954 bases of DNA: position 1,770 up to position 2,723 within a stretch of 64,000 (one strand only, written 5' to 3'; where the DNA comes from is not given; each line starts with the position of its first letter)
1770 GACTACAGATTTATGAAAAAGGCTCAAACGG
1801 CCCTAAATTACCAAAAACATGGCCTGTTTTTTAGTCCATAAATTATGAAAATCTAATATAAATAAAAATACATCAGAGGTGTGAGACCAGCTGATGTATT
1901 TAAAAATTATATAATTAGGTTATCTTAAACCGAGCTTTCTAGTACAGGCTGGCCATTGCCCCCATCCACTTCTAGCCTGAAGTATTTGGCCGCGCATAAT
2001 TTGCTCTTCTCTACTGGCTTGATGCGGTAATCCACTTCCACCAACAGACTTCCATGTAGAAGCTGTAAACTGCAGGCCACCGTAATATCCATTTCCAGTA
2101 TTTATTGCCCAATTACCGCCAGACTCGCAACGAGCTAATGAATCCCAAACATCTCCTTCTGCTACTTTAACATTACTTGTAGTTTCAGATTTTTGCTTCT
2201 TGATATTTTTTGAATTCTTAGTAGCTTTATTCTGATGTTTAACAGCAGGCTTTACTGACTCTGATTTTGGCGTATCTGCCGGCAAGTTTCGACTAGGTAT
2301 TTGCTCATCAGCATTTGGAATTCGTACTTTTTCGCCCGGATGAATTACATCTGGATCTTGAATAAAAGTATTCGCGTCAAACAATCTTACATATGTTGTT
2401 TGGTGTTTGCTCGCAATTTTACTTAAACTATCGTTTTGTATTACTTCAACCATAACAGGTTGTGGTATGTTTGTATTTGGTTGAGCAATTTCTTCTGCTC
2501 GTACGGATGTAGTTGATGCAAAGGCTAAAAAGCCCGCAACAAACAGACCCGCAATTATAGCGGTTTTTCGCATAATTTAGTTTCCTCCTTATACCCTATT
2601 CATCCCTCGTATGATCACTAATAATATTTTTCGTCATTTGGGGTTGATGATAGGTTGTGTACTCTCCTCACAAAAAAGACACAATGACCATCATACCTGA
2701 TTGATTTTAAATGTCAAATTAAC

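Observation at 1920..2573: A LysM protein carries an actinobacterial-type Rpf muralytic domain with locally elevated GC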

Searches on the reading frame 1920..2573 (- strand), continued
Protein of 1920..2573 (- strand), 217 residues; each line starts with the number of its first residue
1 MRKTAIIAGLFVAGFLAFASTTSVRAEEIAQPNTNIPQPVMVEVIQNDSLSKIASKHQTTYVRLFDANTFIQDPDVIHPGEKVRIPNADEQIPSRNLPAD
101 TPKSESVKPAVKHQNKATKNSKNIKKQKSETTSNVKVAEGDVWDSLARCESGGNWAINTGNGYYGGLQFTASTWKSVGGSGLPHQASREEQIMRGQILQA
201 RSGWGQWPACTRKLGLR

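Call 91: fold_search(model_id=the predicted structure, library=pdb)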
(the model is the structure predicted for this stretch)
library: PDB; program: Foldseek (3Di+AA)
matches with E <= 10: 174; with E <= 0.001: 16
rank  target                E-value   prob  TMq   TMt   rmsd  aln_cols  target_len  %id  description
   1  4cge_A                2.5e-08  1.00  0.31  0.92   0.6        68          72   60  Crystal structure of Mycobacterium tuberculosis Resuscitation promoting factor E (released 2014-02-05)
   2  4ow1_B                3.7e-08  1.00  0.31  0.88   0.6        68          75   57  Crystal Structure of Resuscitation Promoting Factor C (released 2014-06-18)
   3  4ow1_X                3.7e-08  1.00  0.33  0.90   1.3        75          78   55  Crystal Structure of Resuscitation Promoting Factor C (released 2014-06-18)
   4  4ow1_U                4.0e-08  1.00  0.31  0.78   0.6        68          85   57  Crystal Structure of Resuscitation Promoting Factor C (released 2014-06-18)
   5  4ow1_W                4.0e-08  1.00  0.31  0.79   0.6        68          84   57  Crystal Structure of Resuscitation Promoting Factor C (released 2014-06-18)
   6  4emn_A                4.8e-08  1.00  0.35  0.92   1.0        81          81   52  Crystal structure of RpfB catalytic domain in complex with benzamidine (released 2013-02-27)
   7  4emn_B                5.5e-08  1.00  0.33  0.89   0.8        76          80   51  Crystal structure of RpfB catalytic domain in complex with benzamidine (released 2013-02-27)
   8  4ow1_T                9.2e-08  1.00  0.31  0.78   0.6        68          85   57  Crystal Structure of Resuscitation Promoting Factor C (released 2014-06-18)
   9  4ow1_A                1.1e-07  1.00  0.31  0.78   0.6        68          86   57  Crystal Structure of Resuscitation Promoting Factor C (released 2014-06-18)
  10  4cge_D                1.3e-07  1.00  0.31  0.93   0.6        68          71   60  Crystal structure of Mycobacterium tuberculosis Resuscitation promoting factor E (released 2014-02-05)
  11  4cge_B                2.0e-07  1.00  0.32  0.91   1.0        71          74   59  Crystal structure of Mycobacterium tuberculosis Resuscitation promoting factor E (released 2014-02-05)
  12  3eo5                  2.4e-07  1.00  0.34  0.44   1.0        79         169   52  Crystal structure of the resuscitation promoting factor RpfB (released 2009-01-13)
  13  5e27_A                3.3e-07  1.00  0.33  0.32   1.0        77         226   52  The structure of Resuscitation Promoting Factor B from M. tuberculosis reveals unexpected ubiquitin-like domains (released 2015-11-18)
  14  5e27_B                2.0e-06  1.00  0.32  0.32   2.6        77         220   53  The structure of Resuscitation Promoting Factor B from M. tuberculosis reveals unexpected ubiquitin-like domains (released 2015-11-18)
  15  1xsf_MODEL_1_A        2.8e-06  1.00  0.30  0.59   1.4        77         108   49  Solution structure of a resuscitation promoting factor domain from Mycobacterium tuberculosis (released 2005-02-15)
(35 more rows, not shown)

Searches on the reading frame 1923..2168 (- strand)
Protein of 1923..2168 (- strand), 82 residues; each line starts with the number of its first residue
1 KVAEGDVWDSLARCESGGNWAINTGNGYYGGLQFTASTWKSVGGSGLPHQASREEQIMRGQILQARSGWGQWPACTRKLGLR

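Call 93: search_protein_representatives(protein=window:1923-2168:-)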
Query: 82 residues. Proteins with E-value up to 0.001 (for the whole library): 8936; up to 1e-10: 5350; up to 1e-30: 113. The best 150 are listed.
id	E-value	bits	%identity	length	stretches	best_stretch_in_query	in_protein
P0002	1.1e-48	179.1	99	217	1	1-82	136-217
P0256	1.1e-38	147.1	85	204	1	3-82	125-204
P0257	5.5e-38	144.9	83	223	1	4-81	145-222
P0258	1.3e-37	143.7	78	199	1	2-82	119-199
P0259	1.6e-37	143.3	81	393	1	3-82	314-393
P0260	1.8e-37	143.2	81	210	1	4-81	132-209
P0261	1.8e-37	143.2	78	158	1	4-82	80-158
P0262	1.6e-36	140.2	75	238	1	3-82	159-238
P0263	2.0e-36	139.9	81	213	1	5-82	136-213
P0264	2.5e-36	139.5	78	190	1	2-82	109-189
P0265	3.4e-36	139.1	77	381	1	4-82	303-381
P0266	4.9e-36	138.6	78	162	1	5-82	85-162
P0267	8.1e-36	137.9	75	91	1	4-82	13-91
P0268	1.1e-35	137.5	78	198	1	5-82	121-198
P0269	2.7e-35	136.3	79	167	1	5-82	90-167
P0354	6.6e-31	122.2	72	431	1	3-82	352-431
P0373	1.5e-30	121.1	68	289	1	2-81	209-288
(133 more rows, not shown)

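Call 96: find_encoding_contigs(protein=P0373, flank=4000, max_places=2)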
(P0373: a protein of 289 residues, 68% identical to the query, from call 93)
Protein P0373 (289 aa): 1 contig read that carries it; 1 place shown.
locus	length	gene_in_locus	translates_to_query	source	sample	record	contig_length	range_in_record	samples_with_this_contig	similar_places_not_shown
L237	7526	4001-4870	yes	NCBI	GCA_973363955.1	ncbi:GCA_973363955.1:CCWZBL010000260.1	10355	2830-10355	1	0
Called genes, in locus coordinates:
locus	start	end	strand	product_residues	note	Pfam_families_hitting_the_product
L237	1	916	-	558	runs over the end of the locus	PF04851:ResIII, PF00270:DEAD, PF00271:Helicase_C, PF16124:RecQ_Zn_bind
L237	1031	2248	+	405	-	PF02771:Acyl-CoA_dh_N, PF02770:Acyl-CoA_dh_M, PF00441:Acyl-CoA_dh_1, PF08028:Acyl-CoA_dh_2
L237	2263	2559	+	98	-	-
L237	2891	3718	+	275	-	PF01476:LysM, PF06737:Transglycosylas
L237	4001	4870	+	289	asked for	PF06737:Transglycosylas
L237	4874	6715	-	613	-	PF00004:AAA, PF07728:AAA_5 (faint), PF01434:Peptidase_M41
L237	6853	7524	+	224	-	?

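Call 97: find_encoding_contigs(protein=P0354, flank=4000, max_places=2)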
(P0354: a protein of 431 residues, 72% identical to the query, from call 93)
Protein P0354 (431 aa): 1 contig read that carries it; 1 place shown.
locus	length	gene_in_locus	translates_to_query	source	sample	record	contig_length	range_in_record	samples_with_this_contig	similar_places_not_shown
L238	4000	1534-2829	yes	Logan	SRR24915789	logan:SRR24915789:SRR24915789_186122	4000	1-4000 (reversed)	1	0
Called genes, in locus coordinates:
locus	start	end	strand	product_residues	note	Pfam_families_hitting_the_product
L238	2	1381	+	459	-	?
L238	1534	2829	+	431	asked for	PF03990:DUF348, PF07501:G5, PF06737:Transglycosylas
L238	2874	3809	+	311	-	PF00398:RrnaAD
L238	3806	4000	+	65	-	?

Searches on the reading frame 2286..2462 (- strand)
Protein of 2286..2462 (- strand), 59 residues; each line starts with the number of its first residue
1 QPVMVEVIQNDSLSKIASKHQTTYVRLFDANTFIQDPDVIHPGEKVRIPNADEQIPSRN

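Call 49: find_related_loci(query=A3, collection=metagenome_contigs, flank=1500)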
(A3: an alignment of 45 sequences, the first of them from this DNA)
Query A3 (59 aa) in metagenome_contigs; peptide patterns used: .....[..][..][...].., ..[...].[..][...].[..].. (x = any residue, [..] = any of these).
600 stretches matched a pattern (row limit reached: there are more); 191 encode a relative of the query (tblastn E <= 1e-3); the best 80 are kept; 80 distinct loci.
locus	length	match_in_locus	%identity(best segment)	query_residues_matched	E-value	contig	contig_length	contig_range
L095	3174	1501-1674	62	1-58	9e-21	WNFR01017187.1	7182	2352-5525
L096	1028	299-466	57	3-58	3e-20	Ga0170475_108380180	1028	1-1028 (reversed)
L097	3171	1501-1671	61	2-58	5e-19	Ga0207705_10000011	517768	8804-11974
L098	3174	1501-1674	53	1-58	1e-18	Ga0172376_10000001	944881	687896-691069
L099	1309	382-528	59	11-59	4e-18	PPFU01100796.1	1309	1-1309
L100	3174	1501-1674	53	1-58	6e-18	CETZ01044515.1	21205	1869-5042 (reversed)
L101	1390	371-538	52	4-59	1e-16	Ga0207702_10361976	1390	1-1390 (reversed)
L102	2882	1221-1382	54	5-58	2e-15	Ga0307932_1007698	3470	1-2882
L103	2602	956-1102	51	10-58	2e-15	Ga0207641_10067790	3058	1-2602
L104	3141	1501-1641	49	7-49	5e-11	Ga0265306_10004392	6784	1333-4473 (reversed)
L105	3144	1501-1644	56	7-49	1e-10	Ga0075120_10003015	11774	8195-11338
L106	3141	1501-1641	51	7-49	2e-10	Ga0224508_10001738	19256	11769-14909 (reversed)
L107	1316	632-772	53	7-49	3e-10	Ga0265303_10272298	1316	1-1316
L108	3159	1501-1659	51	2-49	3e-10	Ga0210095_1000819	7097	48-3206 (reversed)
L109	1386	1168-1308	53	7-49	4e-10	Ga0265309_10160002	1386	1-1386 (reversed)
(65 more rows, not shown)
